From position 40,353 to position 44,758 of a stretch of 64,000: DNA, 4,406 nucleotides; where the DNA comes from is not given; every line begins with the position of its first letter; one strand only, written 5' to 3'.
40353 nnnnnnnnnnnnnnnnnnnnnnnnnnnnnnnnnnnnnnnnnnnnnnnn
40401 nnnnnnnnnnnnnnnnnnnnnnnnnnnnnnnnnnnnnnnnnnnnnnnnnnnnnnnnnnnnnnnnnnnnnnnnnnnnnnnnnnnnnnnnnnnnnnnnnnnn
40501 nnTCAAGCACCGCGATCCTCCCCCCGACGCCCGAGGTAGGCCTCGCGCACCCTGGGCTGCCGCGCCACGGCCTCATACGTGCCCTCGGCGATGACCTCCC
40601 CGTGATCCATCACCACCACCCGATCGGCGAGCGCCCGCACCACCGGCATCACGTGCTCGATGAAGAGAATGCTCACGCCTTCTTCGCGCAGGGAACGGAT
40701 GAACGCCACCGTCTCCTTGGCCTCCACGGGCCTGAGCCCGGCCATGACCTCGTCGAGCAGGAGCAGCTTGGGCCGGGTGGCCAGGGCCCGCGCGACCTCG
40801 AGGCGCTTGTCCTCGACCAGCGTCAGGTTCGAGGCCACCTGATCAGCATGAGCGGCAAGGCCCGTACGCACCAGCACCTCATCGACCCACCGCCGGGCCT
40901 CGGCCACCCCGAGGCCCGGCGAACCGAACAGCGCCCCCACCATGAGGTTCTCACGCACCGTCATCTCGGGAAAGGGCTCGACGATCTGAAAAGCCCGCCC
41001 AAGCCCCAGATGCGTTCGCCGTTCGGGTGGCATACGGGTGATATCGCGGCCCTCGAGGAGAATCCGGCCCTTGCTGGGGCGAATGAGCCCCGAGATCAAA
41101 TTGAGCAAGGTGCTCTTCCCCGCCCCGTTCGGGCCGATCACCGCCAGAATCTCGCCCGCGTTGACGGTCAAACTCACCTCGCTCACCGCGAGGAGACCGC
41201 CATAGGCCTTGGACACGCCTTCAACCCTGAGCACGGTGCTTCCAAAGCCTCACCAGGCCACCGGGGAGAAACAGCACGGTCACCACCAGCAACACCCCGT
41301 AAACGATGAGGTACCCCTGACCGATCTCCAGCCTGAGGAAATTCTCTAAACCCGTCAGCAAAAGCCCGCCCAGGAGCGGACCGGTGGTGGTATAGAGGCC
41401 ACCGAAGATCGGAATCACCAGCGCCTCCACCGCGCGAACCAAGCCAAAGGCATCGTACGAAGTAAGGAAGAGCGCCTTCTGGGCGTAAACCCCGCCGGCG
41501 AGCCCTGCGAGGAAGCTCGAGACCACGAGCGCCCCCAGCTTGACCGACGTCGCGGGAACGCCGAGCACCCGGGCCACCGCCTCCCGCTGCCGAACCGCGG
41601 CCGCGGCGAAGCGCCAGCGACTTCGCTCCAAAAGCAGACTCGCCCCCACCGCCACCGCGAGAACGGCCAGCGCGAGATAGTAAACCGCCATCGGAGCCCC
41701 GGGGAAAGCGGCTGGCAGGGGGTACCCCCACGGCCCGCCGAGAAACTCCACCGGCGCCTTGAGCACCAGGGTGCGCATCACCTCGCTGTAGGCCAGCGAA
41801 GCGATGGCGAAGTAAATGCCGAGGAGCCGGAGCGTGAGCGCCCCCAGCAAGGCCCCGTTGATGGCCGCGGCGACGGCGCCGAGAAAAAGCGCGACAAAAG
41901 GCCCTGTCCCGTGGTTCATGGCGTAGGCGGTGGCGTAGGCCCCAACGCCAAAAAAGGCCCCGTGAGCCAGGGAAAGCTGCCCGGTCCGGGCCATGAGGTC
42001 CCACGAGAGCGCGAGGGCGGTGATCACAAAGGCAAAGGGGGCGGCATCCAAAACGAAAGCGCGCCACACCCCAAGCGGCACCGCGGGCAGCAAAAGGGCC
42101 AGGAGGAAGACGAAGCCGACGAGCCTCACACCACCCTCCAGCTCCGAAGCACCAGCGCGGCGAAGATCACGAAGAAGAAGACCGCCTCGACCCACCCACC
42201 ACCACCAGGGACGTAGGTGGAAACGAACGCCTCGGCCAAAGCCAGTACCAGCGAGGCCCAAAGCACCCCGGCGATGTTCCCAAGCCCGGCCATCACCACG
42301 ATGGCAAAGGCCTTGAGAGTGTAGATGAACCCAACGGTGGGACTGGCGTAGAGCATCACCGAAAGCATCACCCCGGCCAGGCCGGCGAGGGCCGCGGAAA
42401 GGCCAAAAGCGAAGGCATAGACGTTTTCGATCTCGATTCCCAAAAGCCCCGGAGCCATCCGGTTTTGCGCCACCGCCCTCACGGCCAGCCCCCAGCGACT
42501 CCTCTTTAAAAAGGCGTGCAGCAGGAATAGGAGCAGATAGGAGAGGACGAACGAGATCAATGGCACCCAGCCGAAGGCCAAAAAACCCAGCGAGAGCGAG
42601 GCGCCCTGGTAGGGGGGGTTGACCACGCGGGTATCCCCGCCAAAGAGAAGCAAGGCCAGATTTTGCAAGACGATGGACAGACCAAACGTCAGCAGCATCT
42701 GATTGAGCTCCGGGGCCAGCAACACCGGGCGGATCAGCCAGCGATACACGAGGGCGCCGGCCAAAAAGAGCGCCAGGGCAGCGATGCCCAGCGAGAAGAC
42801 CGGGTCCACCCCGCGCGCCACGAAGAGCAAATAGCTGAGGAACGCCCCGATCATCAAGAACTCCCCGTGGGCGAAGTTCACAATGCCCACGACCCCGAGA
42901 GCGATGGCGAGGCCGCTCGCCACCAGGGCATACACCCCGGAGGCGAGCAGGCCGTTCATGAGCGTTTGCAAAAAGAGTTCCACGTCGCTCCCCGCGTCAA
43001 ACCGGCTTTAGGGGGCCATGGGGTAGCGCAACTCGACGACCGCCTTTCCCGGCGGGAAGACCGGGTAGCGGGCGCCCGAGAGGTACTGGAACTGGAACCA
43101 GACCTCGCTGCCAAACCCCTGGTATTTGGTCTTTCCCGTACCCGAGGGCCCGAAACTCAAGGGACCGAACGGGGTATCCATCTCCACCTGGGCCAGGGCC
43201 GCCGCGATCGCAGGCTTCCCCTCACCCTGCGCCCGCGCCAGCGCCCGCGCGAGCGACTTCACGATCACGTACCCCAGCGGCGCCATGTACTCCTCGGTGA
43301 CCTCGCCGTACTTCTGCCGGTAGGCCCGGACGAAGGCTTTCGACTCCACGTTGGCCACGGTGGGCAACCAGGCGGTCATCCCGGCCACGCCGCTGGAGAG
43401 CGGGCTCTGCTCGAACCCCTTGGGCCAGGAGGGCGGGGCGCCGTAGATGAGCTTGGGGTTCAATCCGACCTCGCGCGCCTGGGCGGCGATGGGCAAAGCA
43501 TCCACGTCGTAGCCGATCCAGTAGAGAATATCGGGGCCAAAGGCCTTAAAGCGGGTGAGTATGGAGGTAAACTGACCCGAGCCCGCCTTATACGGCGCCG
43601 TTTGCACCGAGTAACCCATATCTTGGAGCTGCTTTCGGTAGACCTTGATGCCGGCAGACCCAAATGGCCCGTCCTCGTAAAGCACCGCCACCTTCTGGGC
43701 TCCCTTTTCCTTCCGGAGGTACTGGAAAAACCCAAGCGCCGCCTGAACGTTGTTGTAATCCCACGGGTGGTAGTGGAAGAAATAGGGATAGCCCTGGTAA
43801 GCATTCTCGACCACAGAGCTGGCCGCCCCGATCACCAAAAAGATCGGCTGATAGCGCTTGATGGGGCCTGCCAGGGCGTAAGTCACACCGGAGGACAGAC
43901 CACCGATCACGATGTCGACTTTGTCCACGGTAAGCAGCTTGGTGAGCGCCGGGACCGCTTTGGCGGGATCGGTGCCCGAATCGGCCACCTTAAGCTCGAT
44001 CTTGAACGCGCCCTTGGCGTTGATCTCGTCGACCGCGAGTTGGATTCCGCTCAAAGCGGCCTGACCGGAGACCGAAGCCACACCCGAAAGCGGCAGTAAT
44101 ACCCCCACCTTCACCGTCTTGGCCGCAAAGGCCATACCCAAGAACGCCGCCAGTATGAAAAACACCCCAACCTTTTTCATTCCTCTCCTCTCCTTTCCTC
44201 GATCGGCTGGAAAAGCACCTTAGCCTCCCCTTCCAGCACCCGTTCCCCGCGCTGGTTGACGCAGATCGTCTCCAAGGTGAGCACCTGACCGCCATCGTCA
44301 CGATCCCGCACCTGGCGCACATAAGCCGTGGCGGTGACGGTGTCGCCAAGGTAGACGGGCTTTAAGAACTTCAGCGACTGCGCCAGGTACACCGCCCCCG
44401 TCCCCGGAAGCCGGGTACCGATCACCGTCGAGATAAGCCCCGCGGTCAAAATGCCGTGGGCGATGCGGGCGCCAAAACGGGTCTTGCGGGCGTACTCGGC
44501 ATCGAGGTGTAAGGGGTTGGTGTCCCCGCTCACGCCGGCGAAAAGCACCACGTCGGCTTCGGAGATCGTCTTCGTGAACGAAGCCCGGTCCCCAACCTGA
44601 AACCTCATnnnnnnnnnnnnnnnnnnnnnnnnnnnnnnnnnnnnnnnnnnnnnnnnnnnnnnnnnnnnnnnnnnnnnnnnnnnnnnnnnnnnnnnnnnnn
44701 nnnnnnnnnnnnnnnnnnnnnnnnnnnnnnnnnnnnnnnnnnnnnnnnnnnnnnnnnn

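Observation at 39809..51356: Uncharacterised 10-gene operon (KASIII-like condensing enzyme, acyl-CoA ligase, two alpha/beta-hydrolases, MaoC hydratase, Liv-type ABC importer) under a divergent STAND/SARP regulator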

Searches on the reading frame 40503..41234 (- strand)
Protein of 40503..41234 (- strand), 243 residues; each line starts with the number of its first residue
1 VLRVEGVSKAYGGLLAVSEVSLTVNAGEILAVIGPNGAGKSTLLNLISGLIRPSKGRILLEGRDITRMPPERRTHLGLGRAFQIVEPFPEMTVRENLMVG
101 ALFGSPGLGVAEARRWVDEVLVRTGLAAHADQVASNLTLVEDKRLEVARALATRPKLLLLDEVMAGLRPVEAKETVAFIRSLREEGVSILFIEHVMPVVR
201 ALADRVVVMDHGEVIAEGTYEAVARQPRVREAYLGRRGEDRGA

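Call 4: search_protein_families(library=pfam, proteins=[window:40503-41234:-])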
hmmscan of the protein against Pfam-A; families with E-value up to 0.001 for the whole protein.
window:40503-41234:- (243 aa): 4 families
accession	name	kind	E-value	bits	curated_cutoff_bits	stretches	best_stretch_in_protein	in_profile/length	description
PF00005.33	ABC_tran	-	3.2e-32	112.4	25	1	18-164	2-136/137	ABC transporter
PF12399.14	BCA_ABC_TP_C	-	1.1e-09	38.1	25.5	1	213-237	1-25/27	Branched-chain amino acid ATP-binding cassette transporter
PF13304.12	AAA_21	-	1.8e-05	25.4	27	1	29-52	1-24/304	AAA domain, putative AbiEii toxin, Type IV TA system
PF13555.12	AAA_29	-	0.00021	21.4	27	1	23-55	18-50/61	P-loop containing region of AAA domain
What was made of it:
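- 40503..41234 (-): LivG-type ABC ATPase, 243 aa. ABC_tran E 3e-32 plus BCA_ABC_TP_C (call 4).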

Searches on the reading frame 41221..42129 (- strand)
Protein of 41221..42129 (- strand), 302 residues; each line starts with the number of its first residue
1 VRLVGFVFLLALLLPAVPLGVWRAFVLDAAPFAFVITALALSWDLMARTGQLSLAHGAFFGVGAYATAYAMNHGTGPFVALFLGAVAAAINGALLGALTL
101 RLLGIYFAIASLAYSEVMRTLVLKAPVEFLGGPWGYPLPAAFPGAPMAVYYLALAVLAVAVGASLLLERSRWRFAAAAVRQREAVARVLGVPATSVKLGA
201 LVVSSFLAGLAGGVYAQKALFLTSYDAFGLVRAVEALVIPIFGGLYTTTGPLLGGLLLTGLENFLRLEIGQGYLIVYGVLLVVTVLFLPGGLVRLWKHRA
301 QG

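Call 4: search_protein_families(library=pfam, proteins=[window:41221-42129:-])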
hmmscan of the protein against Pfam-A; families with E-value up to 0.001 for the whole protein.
window:41221-42129:- (302 aa): 1 family
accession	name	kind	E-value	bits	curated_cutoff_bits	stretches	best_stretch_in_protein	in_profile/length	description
PF02653.21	BPD_transp_2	-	4e-28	98.8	26.8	1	32-283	8-267/269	Branched-chain amino acid transport system / permease component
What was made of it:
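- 41221..42129 (-): LivM-type permease, 302 aa from GTG 42129. Its start forms a GTGA overlap with the LivH stop. BPD_transp_2 E 4e-28 (call 4).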

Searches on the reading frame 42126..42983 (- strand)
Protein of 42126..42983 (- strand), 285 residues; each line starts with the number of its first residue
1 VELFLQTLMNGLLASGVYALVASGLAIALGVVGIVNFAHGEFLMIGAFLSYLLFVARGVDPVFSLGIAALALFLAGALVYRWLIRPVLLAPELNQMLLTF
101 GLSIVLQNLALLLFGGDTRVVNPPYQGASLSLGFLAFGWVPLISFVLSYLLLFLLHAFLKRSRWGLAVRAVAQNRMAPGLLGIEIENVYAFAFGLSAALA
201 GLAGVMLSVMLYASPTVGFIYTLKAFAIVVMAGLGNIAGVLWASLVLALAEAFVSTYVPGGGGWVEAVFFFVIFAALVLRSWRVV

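Call 4: search_protein_families(library=pfam, proteins=[window:42126-42983:-])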
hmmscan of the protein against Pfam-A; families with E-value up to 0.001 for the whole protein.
window:42126-42983:- (285 aa): 1 family
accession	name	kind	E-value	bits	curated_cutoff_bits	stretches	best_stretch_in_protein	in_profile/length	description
PF02653.21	BPD_transp_2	-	9.4e-37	127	26.8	1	8-277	2-269/269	Branched-chain amino acid transport system / permease component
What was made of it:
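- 42126..42983 (-): LivH-type permease, 285 aa. BPD_transp_2 E 9e-37 (call 4).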

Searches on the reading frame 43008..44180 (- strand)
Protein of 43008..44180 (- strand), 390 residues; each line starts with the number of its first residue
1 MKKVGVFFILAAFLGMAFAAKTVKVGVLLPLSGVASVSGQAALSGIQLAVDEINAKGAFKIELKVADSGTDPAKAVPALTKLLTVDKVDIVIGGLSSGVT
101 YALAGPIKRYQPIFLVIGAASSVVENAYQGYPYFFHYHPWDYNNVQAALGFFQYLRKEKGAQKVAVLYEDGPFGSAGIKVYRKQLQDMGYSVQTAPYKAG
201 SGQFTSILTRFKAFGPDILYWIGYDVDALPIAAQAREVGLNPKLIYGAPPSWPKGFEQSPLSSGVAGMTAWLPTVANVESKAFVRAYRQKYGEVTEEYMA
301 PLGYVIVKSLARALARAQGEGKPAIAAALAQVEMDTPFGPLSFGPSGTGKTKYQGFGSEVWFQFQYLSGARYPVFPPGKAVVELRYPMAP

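Call 4: search_protein_families(library=pfam, proteins=[window:43008-44180:-])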
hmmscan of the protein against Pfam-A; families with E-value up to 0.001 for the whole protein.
window:43008-44180:- (390 aa): 3 families
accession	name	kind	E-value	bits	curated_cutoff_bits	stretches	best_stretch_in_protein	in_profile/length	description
PF13458.12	Peripla_BP_6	-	8.8e-61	206.9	31.7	1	22-345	1-324/343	Periplasmic binding protein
PF13433.12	Peripla_BP_5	-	2.1e-18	67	27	2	23-97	1-78/363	Periplasmic binding protein domain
PF01094.35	ANF_receptor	-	4.7e-18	65.8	25.4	1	45-348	5-339/353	Receptor family ligand binding region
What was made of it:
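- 43008..44180 (-): Periplasmic substrate-binding protein, 390 aa with a signal peptide. It is Liv-type in fold but lacks the residues that hold an amino acid. Peripla_BP_6 E 9e-61 (call 4).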

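Call 5: search_protein_families(library=ncbifam, proteins=[window:43008-44180:-])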
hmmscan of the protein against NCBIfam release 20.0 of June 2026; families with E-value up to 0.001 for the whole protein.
window:43008-44180:- (390 aa): 3 families
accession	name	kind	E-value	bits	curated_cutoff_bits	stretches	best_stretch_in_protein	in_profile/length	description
NF011933.0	PRK15404.1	subfamily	5.6e-27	94.8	477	1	8-348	13-349/370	high-affinity branched-chain amino acid ABC transporter substrate-binding protein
TIGR03407.1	urea_ABC_UrtA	exception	4.7e-15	55.3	492.75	1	23-342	1-322/361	urea ABC transporter substrate-binding protein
TIGR03669.1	urea_ABC_arch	equivalog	5.3e-11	42.1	494.8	1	23-345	1-322/375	urea ABC transporter substrate-binding protein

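Call 20: search_solved_structures(query=window:43008-44180:-, max_evalue=1e-10)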
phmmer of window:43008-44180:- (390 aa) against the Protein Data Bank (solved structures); distinct sequences matched with E-value up to 1e-10: 12.
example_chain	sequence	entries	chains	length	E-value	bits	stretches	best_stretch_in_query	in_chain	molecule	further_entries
4gnr_A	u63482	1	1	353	3.5e-21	79.1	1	20-329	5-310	ABC transporter substrate-binding protein-branched chain amino acid transport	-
3td9_A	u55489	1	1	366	7.5e-21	78.1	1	20-328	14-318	Branched chain amino acid ABC transporter, periplasmic amino acid-binding protein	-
8wch_A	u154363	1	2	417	1.1e-19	74.2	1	19-252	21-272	Probable Leu/Ile/Val-binding protein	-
4zpj_A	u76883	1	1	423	2e-15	60.2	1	18-350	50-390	Extracellular ligand-binding receptor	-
1usg_A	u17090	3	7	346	2.2e-14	56.7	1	23-350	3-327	LEUCINE-SPECIFIC BINDING PROTEIN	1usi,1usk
2lbp_A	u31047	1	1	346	3e-14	56.3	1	23-350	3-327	LEUCINE-BINDING PROTEIN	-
4n0q_A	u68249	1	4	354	4.4e-14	55.8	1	23-347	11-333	Leu/Ile/Val-binding protein homolog 3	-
2liv_A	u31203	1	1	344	4.6e-14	55.7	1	23-350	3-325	LEUCINE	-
1z15_A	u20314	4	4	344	7e-14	55.1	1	23-350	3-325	Leu/Ile/Val-binding protein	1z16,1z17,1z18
3ip5_A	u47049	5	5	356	7.1e-13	51.8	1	24-355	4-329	ABC transporter, substrate binding protein (Amino acid)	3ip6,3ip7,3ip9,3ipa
8tg1_A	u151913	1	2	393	7.4e-13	51.7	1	20-343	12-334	Extracellular ligand-binding receptor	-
3ipc_A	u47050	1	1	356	1.1e-12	51.1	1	24-355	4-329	ABC transporter, substrate binding protein (Amino acid)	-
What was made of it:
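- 43008..44180 (-): PDB relatives reach only about 79 bits (call 20).
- The binding protein has no detectable relationship to solved aromatic-acid binders at E < 1e-10 (call 20).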

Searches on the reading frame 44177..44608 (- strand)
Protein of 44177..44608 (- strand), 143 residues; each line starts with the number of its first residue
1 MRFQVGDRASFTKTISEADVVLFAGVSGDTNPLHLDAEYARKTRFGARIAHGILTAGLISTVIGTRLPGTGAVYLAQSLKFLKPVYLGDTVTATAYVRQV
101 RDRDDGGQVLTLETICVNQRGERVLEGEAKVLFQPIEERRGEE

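Call 4: search_protein_families(library=pfam, proteins=[window:44177-44608:-])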
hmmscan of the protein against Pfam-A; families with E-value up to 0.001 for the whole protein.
window:44177-44608:- (143 aa): 3 families
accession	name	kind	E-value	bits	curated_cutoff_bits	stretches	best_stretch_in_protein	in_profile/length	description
PF01575.25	MaoC_dehydratas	-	4.1e-27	94.7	27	1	12-109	15-113/123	MaoC like domain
PF13452.11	FAS1_DH_region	-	1.4e-14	54.8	22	1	10-126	9-131/132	FAS1-like, dehydratase domain region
PF03061.28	4HBT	-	7e-05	23.5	20.6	1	63-101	24-60/79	Thioesterase superfamily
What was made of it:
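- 44177..44608 (-): PhaJ-type (R)-specific enoyl-CoA hydratase, 143 aa, MaoC/hotdog fold. MaoC_dehydratas E 4e-27 (call 4).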

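Call 5: search_protein_families(library=ncbifam, proteins=[window:44177-44608:-])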
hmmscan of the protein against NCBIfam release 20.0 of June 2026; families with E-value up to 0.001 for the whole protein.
window:44177-44608:- (143 aa): 9 families
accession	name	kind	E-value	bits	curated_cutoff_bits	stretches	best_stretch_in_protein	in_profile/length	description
NF006045.0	PRK08190.1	subfamily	2.6e-40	138.7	282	1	4-132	15-140/467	bifunctional enoyl-CoA hydratase/phosphate acetyltransferase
NF040620.1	fused_HadA_HadB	exception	4e-16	59.4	350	2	12-73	209-270/329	fused (3R)-hydroxyacyl-ACP dehydratase subunits HadA/HadB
TIGR02278.1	PaaN-DH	equivalog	3.1e-13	48.9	562.8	1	4-124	529-653/664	phenylacetic acid degradation bifunctional protein PaaZ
NF010246.0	PRK13693.1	equivalog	9.5e-12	45.1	203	1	12-112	19-120/142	(3R)-hydroxyacyl-ACP dehydratase subunit HadB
NF038241.1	RipB_Ich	equivalog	5e-09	36.3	340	1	12-132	38-161/175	(R)-specific enoyl-CoA hydratase RipB/Ich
NF040624.1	HadA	equivalog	1.8e-06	28.3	180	1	23-132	21-136/144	(3R)-hydroxyacyl-ACP dehydratase subunit HadA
NF040621.1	Dietz_HadA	exception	7.7e-06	26.3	200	1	54-124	47-119/132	(3R)-hydroxyacyl-ACP dehydratase subunit HadA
NF010245.0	PRK13692.1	equivalog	1.2e-05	25.3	232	1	73-127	85-138/159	(3R)-hydroxyacyl-ACP dehydratase subunit HadA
NF010244.0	PRK13691.1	exception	0.00037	20.4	221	1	73-128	85-139/166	(3R)-hydroxyacyl-ACP dehydratase subunit HadC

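Call 32: search_solved_structures(query=window:44177-44608:-, max_evalue=1e-8)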
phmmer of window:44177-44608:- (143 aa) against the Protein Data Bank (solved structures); distinct sequences matched with E-value up to 1e-8: 10.
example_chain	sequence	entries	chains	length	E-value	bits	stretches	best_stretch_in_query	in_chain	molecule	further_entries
5cpg_A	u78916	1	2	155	1.9e-31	111.8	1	3-135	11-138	(R)-specific enoyl-CoA hydratase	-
3ir3_A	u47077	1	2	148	5.5e-28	100.6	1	1-132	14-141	3-hydroxyacyl-thioester dehydratase 2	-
1iq6_A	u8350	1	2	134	1.1e-25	93.2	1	3-131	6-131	(R)-SPECIFIC ENOYL-COA HYDRATASE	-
2b3m_A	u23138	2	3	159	1.6e-21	79.7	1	5-101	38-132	hypothetical protein AF1124 | putative dehydratase AF1124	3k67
1q6w_A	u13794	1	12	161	2.9e-19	72.4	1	3-128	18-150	monoamine oxidase regulatory protein, putative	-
4ffu_A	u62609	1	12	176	9.8e-15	57.8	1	8-129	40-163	oxidase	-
4rv2_B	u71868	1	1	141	1.2e-09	41.3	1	5-86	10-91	MaoC family protein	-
3exz_A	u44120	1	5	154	6.3e-09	39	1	4-137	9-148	MaoC-like dehydratase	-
5zy8_B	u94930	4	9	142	7e-09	38.8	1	4-74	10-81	3-hydroxyacyl-ACP dehydratase | (3R)-hydroxyacyl-ACP dehydratase subunit HadB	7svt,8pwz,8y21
4rlj_B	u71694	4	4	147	7.7e-09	38.7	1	4-74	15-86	(3R)-hydroxyacyl-ACP dehydratase subunit HadB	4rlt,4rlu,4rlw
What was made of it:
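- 44177..44608 (-): Best PDB matches are 5cpg (PhaJ1) and 1iq6 (A. caviae PhaJ) (call 32).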

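Call 63: search_solved_structures(query=window:44177-44608:-, max_evalue=1e-20, show_alignments=3)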
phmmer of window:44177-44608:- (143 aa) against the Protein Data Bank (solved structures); distinct sequences matched with E-value up to 1e-20: 4.
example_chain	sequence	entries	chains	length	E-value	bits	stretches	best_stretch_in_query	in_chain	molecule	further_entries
5cpg_A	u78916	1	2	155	1.9e-31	111.8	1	3-135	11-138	(R)-specific enoyl-CoA hydratase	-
3ir3_A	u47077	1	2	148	5.5e-28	100.6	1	1-132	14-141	3-hydroxyacyl-thioester dehydratase 2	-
1iq6_A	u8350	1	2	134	1.1e-25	93.2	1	3-131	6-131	(R)-SPECIFIC ENOYL-COA HYDRATASE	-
2b3m_A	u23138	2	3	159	1.6e-21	79.7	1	5-101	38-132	hypothetical protein AF1124 | putative dehydratase AF1124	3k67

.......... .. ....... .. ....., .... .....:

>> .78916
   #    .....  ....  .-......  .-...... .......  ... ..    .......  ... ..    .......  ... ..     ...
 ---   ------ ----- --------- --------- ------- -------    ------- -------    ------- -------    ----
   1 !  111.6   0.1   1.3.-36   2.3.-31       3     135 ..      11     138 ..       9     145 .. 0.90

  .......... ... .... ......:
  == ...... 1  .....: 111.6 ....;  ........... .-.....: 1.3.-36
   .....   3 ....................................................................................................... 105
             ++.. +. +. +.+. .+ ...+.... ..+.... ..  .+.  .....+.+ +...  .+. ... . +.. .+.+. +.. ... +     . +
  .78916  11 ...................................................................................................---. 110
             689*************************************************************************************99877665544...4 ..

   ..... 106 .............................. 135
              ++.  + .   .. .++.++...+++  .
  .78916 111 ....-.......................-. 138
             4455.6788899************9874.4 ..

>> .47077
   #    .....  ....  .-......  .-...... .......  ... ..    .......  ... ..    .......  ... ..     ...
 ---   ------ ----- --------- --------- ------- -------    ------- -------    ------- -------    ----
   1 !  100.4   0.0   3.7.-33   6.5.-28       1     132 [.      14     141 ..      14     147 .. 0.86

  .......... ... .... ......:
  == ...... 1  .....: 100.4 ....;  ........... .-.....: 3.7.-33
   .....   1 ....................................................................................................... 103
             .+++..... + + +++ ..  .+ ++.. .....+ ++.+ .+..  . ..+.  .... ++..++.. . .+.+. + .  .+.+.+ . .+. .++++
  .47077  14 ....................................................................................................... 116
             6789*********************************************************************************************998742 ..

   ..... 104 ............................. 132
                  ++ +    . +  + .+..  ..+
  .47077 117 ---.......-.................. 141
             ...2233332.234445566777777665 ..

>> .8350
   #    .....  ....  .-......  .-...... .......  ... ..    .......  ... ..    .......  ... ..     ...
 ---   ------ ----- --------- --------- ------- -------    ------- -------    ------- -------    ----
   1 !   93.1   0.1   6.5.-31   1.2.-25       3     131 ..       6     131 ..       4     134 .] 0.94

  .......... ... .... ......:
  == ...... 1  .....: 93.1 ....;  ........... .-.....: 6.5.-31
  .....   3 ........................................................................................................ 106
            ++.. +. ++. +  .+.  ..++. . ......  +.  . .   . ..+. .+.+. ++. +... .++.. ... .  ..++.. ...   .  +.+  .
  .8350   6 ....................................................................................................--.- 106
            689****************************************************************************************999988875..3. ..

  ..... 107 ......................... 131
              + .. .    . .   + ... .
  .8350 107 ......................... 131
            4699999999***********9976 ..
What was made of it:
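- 44177..44608 (-): The D-x-N-P-x-H motif is present, and the chain-length positions L65 and V130 are Ile and Val (call 63).
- On PhaJ-type (R)-specific enoyl-CoA hydratase: The motif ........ aligns with the catalytic motif of 1iq6 and 5cpg (call 63). The aligned residues are Ile and Val (call 63).
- MaoC is PhaJ-like, with bulky residues at the chain-length positions (calls 32, 63). MaoC is closest to the short-chain PhaJ enzymes and keeps their bulky pocket residues (calls 32, 63).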
